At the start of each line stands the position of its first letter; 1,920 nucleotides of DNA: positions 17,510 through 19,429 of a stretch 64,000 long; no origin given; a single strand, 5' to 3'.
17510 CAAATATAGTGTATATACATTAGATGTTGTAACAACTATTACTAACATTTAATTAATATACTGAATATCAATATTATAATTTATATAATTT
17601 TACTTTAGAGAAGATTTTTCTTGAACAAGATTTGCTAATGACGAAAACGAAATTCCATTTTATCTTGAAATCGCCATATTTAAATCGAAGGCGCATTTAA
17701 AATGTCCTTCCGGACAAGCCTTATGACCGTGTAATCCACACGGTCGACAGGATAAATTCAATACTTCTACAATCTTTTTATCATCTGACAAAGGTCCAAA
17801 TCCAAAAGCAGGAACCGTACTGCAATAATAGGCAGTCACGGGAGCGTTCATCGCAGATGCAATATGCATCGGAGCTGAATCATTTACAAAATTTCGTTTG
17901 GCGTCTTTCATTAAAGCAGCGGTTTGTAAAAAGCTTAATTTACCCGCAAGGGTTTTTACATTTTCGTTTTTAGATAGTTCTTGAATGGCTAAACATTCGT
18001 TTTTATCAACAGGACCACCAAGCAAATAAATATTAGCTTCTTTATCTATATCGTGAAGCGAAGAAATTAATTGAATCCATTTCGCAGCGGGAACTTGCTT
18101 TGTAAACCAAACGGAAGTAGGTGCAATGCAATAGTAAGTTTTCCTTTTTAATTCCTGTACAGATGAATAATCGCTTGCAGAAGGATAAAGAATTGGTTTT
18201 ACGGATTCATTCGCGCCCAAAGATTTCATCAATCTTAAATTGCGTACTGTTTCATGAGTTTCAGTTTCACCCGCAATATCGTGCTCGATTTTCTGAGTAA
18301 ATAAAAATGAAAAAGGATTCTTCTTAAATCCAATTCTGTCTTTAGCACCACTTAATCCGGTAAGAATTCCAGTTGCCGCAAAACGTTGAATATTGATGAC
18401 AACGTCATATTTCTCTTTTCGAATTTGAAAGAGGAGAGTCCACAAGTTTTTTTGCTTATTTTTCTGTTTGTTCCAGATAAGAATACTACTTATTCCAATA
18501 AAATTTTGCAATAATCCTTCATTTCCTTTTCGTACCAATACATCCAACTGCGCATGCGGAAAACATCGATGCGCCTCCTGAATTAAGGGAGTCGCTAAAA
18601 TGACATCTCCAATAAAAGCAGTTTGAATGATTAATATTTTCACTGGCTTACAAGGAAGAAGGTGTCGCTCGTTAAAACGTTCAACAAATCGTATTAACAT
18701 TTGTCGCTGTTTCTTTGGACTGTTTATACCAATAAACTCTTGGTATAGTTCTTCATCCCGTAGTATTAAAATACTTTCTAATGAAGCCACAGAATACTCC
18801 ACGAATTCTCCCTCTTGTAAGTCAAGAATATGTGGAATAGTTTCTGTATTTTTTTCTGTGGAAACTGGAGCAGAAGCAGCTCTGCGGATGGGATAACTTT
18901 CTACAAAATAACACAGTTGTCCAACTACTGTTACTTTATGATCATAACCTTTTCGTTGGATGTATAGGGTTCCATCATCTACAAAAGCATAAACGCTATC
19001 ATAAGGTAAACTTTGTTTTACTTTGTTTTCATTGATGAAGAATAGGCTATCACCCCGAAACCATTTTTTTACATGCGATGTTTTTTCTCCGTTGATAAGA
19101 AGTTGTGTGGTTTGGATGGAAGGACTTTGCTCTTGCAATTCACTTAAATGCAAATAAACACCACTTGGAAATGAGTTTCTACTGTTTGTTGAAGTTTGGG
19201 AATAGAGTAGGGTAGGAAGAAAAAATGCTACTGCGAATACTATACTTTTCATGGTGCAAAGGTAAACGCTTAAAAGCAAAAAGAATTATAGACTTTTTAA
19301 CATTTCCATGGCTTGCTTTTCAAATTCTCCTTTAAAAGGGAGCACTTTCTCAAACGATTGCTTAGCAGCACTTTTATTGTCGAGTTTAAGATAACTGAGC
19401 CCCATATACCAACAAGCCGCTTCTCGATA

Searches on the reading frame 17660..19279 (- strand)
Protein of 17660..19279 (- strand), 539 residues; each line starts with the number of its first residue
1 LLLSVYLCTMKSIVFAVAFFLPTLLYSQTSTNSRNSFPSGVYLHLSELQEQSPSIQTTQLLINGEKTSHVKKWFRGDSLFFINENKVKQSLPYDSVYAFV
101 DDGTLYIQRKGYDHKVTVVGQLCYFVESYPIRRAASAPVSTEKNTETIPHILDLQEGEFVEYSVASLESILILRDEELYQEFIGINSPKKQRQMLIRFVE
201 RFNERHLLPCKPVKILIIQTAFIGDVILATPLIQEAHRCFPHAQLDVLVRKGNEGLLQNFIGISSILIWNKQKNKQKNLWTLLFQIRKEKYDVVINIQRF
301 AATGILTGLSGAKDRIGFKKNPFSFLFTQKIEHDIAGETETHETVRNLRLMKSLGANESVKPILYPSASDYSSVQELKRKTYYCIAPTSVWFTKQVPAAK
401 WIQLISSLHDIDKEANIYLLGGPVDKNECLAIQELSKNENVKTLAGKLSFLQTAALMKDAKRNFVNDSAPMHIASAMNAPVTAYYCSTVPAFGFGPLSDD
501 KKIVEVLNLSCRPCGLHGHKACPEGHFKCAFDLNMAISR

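Call 3: search_protein_families(library=pfam, proteins=[window:17660-19279:-], max_evalue=0.01)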
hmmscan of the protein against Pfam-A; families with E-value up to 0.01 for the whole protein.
window:17660-19279:- (539 aa): 2 families
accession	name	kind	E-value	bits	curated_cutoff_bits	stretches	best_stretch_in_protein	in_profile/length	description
PF01075.23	Glyco_transf_9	-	2.8e-27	96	22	1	284-514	6-236/247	Glycosyltransferase family 9 (heptosyltransferase)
PF14595.12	Thioredoxin_9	-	0.00066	20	25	1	201-260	31-90/129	Thioredoxin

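Call 4: search_protein_families(library=ncbifam, proteins=[window:17660-19279:-], max_evalue=0.01)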
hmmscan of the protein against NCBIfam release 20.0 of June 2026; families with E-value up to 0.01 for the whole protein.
window:17660-19279:- (539 aa): 6 families
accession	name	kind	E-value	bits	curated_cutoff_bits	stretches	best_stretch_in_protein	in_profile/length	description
TIGR02201.1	heptsyl_trn_III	equivalog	4e-34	118.2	170.2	1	214-488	1-289/344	putative lipopolysaccharide heptosyltransferase III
NF007742.0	PRK10422.1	equivalog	1.3e-32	113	467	1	212-492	5-295/352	lipopolysaccharide core heptosyltransferase RfaQ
TIGR02195.1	heptsyl_trn_II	equivalog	2.2e-25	89.5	134.6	1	214-534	1-326/339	lipopolysaccharide heptosyltransferase II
TIGR02193.1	heptsyl_trn_I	equivalog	1.5e-21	77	185.3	1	214-490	1-286/320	lipopolysaccharide heptosyltransferase I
NF008204.0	PRK10964.1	equivalog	1.6e-13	50.5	437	1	214-491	2-285/322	lipopolysaccharide heptosyltransferase RfaC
NF008162.0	PRK10916.1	equivalog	1.7e-12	47.2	569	1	213-506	1-307/348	ADP-heptose--LPS heptosyltransferase RfaF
